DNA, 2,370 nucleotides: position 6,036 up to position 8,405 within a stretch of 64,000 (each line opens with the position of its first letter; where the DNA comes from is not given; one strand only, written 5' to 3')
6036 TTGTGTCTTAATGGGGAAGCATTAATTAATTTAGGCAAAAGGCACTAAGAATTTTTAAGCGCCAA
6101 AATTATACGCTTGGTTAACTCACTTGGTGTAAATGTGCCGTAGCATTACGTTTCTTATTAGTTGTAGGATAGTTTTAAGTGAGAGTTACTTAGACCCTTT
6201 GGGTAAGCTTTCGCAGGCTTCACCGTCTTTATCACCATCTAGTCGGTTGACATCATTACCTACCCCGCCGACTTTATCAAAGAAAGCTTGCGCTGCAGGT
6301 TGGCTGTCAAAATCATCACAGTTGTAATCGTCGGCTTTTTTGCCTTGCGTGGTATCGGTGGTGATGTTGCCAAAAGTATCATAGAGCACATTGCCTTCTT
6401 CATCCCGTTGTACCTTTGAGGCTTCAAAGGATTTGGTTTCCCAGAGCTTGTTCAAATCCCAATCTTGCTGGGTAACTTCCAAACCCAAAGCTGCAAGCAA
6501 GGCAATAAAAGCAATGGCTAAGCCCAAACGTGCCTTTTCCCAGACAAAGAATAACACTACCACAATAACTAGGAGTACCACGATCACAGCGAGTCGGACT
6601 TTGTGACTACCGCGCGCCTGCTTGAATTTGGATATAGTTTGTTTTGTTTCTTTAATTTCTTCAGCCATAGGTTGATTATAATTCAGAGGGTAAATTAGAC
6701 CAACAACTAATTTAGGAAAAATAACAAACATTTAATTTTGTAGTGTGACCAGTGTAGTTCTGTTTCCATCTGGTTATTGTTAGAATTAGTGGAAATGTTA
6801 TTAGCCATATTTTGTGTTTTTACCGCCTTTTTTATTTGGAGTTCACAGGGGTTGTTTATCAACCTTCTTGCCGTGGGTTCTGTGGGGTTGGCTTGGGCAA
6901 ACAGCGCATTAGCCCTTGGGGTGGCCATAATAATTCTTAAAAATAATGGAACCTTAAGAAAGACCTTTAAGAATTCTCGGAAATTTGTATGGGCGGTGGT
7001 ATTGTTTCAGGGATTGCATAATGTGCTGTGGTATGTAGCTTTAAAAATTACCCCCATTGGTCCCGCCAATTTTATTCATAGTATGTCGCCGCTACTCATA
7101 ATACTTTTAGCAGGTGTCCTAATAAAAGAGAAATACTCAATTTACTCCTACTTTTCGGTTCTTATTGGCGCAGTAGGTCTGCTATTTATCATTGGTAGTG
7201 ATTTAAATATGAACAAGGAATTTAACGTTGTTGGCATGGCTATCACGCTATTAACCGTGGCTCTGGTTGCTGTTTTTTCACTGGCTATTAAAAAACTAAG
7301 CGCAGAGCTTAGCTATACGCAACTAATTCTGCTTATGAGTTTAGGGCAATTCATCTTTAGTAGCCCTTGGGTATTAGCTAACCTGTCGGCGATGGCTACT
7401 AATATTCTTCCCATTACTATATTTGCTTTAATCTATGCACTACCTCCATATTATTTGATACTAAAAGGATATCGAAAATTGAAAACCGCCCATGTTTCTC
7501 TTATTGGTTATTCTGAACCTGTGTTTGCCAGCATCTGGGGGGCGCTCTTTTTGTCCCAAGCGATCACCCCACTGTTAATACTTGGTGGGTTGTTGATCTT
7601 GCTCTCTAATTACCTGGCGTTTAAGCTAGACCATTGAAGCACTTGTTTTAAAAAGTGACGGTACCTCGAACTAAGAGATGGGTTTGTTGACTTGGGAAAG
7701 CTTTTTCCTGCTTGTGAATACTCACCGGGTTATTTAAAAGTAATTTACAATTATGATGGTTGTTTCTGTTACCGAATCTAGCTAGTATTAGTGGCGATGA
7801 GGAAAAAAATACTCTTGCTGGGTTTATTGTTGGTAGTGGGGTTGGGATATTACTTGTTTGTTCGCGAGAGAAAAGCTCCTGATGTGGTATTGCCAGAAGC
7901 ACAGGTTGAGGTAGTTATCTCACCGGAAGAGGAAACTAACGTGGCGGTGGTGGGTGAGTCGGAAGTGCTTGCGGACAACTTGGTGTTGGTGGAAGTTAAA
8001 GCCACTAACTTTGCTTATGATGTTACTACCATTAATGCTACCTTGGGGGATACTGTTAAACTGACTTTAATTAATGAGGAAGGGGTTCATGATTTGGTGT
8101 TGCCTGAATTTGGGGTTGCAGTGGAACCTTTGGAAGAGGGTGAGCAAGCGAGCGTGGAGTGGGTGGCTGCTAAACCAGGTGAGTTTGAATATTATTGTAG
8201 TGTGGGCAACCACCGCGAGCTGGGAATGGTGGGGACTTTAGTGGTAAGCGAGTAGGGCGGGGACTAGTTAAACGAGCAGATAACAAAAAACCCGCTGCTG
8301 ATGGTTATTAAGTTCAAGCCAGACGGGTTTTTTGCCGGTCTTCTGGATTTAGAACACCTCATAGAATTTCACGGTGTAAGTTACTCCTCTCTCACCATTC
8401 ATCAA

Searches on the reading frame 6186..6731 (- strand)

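Call 62: search_protein_families(library=pfam, proteins=[window:6186-6731:-], max_evalue=0.001)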
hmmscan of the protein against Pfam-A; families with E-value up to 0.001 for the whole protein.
window:6186-6731:- (181 aa): 1 family
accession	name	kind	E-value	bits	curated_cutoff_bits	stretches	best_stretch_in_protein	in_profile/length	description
PF05901.16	Excalibur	-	1.1e-05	26.1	22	1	136-174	2-36/36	Excalibur calcium-binding domain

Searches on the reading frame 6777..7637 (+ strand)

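Call 62: search_protein_families(library=pfam, proteins=[window:6777-7637:+], max_evalue=0.001)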
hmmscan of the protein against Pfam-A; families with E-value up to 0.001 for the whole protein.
window:6777-7637:+ (286 aa): 1 family
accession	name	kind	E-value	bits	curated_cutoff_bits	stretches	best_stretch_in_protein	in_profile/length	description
PF00892.27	EamA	-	3.2e-17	63.5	28.2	2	153-281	3-133/135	EamA-like transporter family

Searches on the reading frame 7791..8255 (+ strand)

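Call 94: search_protein_families(library=pfam, proteins=[window:7791-8255:+], max_evalue=0.001)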
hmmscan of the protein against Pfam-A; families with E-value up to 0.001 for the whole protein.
window:7791-8255:+ (154 aa): 2 families
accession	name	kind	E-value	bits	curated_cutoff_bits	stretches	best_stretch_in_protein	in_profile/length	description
PF13473.12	Cupredoxin_1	-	2.7e-05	24.5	27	1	67-152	23-104/104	Cupredoxin-like domain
PF00127.26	Copper-bind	-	3.3e-05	24.7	21.2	1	66-152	4-98/99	Copper binding proteins, plastocyanin/azurin family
